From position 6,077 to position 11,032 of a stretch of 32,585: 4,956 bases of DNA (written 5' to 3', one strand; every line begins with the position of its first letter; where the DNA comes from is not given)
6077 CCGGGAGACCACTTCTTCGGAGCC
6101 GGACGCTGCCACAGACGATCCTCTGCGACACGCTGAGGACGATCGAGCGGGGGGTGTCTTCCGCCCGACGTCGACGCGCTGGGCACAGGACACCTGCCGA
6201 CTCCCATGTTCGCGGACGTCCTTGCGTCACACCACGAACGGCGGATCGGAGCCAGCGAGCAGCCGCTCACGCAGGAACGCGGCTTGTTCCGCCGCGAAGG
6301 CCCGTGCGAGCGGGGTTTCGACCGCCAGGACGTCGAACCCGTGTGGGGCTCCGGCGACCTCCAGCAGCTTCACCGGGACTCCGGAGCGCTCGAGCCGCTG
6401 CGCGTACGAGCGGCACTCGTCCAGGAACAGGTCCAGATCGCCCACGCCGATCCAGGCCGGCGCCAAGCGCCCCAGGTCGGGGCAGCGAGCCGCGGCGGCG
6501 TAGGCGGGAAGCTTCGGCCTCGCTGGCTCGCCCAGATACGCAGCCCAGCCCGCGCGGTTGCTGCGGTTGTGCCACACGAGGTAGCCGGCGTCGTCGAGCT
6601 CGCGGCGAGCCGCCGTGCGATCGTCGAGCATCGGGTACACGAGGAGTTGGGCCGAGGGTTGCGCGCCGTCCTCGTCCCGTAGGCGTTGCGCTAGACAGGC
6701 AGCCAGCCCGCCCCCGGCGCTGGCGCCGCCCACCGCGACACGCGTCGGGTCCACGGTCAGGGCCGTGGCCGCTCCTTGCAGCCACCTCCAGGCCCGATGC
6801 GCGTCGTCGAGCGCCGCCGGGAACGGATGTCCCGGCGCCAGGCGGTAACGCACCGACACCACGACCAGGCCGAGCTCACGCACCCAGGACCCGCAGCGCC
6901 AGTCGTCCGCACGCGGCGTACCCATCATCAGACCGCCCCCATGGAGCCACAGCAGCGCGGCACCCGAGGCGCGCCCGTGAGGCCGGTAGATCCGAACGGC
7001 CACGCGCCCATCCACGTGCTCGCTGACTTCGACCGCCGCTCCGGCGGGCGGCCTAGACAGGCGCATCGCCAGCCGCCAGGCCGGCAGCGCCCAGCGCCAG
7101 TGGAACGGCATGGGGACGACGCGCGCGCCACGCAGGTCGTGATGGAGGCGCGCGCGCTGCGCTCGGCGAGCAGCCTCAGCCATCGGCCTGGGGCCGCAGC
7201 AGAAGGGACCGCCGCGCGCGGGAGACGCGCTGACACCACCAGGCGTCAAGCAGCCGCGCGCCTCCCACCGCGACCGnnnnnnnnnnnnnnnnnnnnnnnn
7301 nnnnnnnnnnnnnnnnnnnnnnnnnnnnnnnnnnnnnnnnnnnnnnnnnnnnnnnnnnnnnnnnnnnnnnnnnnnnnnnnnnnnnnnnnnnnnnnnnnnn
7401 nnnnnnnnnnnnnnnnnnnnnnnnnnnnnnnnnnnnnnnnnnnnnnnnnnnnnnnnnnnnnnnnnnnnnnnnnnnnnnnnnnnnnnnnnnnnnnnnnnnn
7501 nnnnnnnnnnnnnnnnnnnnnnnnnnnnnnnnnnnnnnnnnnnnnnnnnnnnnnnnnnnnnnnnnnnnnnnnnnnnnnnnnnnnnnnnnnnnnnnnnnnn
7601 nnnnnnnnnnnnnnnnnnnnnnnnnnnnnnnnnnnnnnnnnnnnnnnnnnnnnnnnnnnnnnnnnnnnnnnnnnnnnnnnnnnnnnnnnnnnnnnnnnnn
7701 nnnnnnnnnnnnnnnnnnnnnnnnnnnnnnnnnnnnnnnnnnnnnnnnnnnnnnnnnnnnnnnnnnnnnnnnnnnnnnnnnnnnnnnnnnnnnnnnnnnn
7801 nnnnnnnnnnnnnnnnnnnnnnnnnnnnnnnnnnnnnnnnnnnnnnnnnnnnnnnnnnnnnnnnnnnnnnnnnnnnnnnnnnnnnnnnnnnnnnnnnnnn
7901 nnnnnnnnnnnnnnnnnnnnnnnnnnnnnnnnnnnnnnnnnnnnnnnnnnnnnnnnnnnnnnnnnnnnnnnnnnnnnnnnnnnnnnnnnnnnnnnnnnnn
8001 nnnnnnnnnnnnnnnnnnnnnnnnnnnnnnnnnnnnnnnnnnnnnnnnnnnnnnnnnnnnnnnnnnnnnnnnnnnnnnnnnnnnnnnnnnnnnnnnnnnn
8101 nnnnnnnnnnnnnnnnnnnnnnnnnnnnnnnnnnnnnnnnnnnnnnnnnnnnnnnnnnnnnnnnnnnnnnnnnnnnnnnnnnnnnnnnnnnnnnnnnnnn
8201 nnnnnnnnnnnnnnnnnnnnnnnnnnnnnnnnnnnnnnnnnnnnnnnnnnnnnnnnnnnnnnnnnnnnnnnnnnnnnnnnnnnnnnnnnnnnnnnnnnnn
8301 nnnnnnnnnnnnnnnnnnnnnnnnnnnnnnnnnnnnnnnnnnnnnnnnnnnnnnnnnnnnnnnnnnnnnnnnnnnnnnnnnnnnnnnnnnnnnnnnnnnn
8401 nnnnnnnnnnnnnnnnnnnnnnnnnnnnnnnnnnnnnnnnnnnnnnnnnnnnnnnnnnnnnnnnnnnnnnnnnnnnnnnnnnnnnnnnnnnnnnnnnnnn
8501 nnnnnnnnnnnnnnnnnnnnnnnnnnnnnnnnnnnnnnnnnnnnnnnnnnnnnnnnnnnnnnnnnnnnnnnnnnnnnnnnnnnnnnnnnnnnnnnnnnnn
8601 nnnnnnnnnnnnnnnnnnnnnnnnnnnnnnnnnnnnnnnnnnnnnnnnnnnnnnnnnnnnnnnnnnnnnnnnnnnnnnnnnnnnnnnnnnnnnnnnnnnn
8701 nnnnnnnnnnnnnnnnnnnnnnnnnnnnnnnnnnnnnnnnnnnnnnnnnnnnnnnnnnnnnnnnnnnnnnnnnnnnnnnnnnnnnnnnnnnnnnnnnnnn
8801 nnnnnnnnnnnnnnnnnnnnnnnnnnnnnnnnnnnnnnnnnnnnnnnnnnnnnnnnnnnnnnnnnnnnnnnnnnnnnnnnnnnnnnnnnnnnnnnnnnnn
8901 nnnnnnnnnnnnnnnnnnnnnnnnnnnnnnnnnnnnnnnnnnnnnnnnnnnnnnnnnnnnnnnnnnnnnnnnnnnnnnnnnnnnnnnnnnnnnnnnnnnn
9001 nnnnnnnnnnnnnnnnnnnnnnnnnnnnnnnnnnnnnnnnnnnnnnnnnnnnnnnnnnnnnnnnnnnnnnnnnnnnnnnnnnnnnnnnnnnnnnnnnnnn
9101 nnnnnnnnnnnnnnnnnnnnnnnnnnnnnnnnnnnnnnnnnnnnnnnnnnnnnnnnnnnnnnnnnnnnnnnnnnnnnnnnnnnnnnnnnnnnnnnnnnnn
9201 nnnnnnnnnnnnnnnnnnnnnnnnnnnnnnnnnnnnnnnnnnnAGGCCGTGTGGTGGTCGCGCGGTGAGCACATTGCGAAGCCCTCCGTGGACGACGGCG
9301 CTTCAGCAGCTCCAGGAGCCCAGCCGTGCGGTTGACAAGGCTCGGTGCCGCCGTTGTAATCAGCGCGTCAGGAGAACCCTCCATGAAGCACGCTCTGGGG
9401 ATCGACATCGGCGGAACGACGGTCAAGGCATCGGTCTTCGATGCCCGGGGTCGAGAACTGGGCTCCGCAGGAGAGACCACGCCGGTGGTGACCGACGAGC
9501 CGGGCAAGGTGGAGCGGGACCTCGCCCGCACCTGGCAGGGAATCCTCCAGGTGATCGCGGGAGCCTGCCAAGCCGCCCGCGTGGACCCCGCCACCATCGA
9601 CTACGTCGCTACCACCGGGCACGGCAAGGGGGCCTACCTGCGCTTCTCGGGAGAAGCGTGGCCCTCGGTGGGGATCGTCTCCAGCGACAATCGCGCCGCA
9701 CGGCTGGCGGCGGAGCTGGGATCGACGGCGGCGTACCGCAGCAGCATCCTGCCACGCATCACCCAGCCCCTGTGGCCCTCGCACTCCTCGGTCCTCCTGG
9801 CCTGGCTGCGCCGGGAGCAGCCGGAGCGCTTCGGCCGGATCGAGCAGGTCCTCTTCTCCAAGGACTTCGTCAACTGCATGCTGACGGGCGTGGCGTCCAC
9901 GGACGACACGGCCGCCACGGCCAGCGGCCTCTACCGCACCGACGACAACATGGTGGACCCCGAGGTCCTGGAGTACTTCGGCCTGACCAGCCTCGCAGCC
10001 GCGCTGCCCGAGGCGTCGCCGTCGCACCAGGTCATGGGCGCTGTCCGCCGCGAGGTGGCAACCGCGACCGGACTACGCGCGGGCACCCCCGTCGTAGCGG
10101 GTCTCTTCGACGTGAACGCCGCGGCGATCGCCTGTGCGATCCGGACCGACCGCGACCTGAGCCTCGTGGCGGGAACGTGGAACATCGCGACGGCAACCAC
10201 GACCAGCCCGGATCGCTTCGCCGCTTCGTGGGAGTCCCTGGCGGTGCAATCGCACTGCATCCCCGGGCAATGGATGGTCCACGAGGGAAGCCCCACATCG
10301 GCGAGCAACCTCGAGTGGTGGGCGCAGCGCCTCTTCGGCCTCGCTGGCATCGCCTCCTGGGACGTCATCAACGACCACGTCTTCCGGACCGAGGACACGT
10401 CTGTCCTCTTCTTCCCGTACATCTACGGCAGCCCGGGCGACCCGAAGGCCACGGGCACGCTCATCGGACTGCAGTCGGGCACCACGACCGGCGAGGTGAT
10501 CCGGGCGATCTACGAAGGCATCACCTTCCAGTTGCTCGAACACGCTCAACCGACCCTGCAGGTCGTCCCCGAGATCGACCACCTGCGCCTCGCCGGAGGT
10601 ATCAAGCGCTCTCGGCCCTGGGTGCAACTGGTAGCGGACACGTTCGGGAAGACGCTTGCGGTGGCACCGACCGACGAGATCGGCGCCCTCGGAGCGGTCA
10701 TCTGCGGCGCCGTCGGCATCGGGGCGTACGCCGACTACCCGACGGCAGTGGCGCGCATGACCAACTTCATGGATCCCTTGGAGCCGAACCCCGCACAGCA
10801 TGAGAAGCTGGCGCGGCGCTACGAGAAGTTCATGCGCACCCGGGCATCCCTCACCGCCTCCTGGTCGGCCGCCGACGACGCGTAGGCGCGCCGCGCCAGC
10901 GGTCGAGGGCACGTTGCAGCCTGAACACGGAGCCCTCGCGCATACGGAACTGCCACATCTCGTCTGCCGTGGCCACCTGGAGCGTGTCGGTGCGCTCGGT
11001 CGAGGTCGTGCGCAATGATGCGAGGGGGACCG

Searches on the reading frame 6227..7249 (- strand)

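Call 13: search_protein_families(library=pfam, proteins=[window:6227-7249:-], max_evalue=0.001)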
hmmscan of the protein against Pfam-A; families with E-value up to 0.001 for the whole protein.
window:6227-7249:- (340 aa): 4 families
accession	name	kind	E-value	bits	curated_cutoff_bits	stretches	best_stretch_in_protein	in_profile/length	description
PF07859.19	Abhydrolase_3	-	4.2e-57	193.7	25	1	99-305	1-208/210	alpha/beta hydrolase fold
PF20434.5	BD-FAE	-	1.7e-16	60.8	26.8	1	87-188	3-108/215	BD-FAE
PF00135.34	COesterase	-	6.4e-08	32.4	27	1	86-187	89-201/515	Carboxylesterase family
PF00326.27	Peptidase_S9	-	0.00089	19.2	22.6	0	149-188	47-83/213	Prolyl oligopeptidase family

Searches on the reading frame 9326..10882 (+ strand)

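Call 13: search_protein_families(library=pfam, proteins=[window:9326-10882:+], max_evalue=0.001)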
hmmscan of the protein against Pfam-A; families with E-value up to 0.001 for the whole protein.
window:9326-10882:+ (519 aa): 3 families
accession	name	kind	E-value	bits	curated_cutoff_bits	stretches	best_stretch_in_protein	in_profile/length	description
PF00370.27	FGGY_N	-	2.7e-43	148.8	28.8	1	23-268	2-244/245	FGGY family of carbohydrate kinases, N-terminal domain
PF02782.22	FGGY_C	-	1.3e-22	81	27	1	279-464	2-197/198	FGGY family of carbohydrate kinases, C-terminal domain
PF01869.26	BcrAD_BadFG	-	1.4e-06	28.4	31.5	1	24-104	1-75/271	BadF/BadG/BcrA/BcrD ATPase family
